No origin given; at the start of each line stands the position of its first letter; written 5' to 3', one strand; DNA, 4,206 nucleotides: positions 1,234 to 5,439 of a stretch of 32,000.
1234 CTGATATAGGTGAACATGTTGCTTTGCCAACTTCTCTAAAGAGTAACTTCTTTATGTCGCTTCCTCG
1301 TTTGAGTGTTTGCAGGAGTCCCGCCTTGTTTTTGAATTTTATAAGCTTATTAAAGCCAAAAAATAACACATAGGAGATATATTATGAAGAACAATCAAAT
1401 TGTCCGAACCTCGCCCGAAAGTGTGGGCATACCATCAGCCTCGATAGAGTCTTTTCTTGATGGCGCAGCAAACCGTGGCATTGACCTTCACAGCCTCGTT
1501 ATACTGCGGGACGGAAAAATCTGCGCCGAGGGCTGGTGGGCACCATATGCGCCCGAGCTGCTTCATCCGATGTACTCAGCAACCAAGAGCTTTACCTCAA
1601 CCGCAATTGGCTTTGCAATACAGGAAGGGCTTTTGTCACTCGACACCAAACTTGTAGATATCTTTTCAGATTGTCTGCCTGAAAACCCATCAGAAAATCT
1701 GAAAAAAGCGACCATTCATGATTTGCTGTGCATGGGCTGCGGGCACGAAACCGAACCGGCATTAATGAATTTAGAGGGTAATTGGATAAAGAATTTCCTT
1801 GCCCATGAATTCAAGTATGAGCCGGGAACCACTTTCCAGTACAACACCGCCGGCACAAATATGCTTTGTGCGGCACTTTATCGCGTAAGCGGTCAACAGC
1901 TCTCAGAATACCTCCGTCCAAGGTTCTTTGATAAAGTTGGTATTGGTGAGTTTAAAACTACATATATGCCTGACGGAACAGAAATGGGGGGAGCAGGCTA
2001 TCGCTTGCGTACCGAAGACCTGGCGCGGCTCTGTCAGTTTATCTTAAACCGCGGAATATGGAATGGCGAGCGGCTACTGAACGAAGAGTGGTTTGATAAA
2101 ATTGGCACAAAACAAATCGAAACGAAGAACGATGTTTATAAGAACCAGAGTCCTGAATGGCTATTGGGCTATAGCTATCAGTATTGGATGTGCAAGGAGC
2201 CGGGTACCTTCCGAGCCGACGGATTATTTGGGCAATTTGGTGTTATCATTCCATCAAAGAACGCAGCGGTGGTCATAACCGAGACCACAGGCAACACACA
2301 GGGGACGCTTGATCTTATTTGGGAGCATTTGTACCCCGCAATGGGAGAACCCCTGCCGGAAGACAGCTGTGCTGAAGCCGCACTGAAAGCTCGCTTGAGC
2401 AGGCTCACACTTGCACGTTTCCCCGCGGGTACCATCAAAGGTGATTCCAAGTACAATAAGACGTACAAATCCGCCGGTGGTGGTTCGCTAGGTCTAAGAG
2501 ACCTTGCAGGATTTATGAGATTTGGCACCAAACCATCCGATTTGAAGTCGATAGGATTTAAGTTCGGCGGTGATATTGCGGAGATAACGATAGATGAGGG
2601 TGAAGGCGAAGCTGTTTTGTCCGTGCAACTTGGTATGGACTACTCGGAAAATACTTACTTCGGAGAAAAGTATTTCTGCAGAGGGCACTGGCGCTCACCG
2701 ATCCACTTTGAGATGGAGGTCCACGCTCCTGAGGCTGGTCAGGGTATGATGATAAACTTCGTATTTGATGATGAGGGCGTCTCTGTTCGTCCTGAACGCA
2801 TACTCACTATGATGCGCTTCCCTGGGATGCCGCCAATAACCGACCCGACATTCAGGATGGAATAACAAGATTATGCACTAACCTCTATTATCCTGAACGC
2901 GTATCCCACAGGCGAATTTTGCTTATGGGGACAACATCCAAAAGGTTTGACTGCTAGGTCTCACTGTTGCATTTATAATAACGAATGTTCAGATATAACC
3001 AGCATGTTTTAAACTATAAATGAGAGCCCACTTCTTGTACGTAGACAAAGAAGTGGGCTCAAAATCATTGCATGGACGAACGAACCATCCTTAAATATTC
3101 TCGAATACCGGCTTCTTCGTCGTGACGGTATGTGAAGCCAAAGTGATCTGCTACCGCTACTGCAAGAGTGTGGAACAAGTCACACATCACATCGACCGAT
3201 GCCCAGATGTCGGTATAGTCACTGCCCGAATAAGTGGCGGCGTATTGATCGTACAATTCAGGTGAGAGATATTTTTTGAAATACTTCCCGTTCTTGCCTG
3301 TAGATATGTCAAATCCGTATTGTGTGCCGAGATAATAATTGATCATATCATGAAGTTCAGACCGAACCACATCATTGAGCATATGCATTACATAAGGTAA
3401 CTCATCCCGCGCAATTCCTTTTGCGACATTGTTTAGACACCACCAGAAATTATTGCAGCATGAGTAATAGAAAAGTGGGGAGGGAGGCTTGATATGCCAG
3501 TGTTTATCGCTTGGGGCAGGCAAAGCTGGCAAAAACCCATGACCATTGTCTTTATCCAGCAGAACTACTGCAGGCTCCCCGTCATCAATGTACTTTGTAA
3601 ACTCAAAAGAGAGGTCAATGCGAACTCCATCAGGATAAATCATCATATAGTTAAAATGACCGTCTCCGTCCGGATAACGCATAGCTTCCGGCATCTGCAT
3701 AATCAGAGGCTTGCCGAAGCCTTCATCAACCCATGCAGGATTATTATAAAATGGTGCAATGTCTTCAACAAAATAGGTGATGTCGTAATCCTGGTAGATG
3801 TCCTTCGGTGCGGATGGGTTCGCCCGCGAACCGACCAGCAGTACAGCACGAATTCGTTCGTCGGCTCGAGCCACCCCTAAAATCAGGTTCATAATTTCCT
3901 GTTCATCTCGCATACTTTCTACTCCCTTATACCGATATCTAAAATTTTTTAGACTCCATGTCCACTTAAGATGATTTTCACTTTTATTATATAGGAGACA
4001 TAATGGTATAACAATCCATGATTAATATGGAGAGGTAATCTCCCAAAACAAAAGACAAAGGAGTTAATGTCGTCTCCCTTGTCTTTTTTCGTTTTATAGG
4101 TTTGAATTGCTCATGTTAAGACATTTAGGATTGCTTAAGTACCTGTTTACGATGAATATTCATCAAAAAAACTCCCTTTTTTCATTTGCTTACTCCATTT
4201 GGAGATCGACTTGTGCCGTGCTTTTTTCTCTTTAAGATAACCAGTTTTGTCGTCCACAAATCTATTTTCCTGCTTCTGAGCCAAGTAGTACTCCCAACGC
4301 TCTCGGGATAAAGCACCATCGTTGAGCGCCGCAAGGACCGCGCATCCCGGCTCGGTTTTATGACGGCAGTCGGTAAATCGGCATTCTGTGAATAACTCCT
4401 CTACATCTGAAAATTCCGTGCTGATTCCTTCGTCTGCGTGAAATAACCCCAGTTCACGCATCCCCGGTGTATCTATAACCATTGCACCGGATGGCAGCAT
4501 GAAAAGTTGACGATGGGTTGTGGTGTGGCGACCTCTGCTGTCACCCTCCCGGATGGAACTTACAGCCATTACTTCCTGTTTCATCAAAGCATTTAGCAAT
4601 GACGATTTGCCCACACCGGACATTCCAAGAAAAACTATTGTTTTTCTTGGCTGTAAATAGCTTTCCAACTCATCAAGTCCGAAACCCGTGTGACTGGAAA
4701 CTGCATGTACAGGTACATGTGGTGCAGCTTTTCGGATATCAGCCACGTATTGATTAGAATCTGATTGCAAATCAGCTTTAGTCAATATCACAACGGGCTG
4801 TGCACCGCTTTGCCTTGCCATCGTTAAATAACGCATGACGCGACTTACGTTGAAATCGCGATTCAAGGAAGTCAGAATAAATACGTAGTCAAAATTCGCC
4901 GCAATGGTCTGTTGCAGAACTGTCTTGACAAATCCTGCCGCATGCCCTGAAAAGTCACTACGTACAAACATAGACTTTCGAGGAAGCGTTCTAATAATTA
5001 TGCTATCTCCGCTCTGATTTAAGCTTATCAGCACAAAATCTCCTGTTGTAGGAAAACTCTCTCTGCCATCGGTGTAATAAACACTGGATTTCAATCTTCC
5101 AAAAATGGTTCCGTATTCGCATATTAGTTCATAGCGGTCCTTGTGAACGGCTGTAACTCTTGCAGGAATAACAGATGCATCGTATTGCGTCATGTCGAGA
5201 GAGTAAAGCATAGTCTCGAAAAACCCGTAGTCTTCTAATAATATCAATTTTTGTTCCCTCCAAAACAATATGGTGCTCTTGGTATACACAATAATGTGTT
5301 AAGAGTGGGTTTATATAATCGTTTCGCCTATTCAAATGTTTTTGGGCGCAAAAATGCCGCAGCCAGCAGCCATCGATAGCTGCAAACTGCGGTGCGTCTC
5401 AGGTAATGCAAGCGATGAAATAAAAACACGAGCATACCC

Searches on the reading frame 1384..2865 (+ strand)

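Call 80: search_protein_families(library=pfam, proteins=[window:1384-2865:+], max_evalue=0.00001)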
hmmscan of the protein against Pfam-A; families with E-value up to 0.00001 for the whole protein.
window:1384-2865:+ (493 aa): 1 family
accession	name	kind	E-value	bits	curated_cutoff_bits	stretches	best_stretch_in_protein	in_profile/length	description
PF00144.29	Beta-lactamase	-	2.4e-30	106.3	27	1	37-302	18-310/329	Beta-lactamase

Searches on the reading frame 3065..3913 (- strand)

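Call 80: search_protein_families(library=pfam, proteins=[window:3065-3913:-], max_evalue=0.00001)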
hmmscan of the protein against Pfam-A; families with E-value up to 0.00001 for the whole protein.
window:3065-3913:- (282 aa): 1 family
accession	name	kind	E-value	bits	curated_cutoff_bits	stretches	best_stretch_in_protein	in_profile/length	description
PF04439.18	Adenyl_transf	-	6.8e-100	334.2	22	1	1-276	1-278/279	Streptomycin adenylyltransferase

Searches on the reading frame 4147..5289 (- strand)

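Call 80: search_protein_families(library=pfam, proteins=[window:4147-5289:-], max_evalue=0.00001)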
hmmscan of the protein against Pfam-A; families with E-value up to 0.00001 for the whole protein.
window:4147-5289:- (380 aa): 2 families
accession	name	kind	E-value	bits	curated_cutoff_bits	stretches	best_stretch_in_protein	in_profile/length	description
PF03193.22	RsgA_GTPase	-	8.2e-49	166.2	30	1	102-282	2-173/174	RsgA GTPase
PF01926.29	MMR_HSR1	-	2.5e-08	34.5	21.9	1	217-298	1-75/113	50S ribosome-binding GTPase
